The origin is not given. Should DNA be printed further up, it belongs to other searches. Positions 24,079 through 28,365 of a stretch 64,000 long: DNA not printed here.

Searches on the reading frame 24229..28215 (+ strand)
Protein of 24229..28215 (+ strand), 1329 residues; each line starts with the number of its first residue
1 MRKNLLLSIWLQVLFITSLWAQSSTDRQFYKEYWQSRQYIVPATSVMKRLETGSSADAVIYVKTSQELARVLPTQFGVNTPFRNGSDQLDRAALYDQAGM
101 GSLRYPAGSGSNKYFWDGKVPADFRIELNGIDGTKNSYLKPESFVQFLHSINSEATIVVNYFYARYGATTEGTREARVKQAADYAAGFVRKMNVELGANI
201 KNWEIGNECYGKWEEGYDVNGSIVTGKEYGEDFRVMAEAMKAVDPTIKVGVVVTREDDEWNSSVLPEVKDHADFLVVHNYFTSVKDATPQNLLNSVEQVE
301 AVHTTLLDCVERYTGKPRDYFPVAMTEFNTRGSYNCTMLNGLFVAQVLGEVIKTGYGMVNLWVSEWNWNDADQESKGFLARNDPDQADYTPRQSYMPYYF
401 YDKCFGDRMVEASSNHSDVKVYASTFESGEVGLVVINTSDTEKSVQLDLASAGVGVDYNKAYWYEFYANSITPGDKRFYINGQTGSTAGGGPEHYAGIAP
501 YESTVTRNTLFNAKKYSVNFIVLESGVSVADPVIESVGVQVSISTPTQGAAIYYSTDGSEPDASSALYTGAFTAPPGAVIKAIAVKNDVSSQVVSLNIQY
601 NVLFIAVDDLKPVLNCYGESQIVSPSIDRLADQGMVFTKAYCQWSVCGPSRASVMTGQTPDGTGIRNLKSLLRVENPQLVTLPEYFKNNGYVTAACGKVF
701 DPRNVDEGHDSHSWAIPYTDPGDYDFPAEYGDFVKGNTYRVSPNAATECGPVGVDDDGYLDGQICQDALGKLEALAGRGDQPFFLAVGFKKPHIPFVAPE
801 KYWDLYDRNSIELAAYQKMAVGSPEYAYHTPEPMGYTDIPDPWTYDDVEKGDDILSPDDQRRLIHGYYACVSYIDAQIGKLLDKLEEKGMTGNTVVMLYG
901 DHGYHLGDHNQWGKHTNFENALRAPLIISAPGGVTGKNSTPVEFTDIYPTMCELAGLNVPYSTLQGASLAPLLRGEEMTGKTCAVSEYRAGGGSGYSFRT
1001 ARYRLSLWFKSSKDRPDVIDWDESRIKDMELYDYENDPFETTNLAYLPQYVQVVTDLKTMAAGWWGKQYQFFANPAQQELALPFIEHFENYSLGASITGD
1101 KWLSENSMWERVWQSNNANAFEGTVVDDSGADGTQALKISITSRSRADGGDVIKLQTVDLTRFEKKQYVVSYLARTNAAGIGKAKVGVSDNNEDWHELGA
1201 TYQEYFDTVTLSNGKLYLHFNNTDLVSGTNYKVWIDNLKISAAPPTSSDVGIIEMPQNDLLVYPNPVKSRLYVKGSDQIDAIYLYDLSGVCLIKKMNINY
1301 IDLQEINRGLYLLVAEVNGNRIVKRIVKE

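Call 56: search_protein_families(library=pfam, proteins=[window:24229-28215:+], max_evalue=0.00001)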
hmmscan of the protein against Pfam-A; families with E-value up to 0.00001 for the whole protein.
window:24229-28215:+ (1329 aa): 6 families
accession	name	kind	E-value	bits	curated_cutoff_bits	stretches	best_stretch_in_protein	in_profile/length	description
PF00884.28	Sulfatase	-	2.9e-43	148.7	25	1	601-956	2-300/301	Sulfatase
PF13290.12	CHB_HEX_C_1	-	5.9e-15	55.4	22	1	538-594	9-66/67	Chitobiase/beta-hexosaminidase C-terminal domain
PF16347.10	SGSH_C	-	2.7e-12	47.5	29.3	1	907-1059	1-146/154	N-sulphoglucosamine sulphohydrolase, C-terminal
PF13287.12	Fn3_assoc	-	6.4e-11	42.6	23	1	541-596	1-57/59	Fn3 associated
PF18962.6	Por_Secre_tail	-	1.7e-07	31.9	27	1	1262-1327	1-74/75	Secretion system C-terminal sorting domain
PF01663.27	Phosphodiest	-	6.4e-07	29.7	23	0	871-907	188-224/342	Type I phosphodiesterase / nucleotide pyrophosphatase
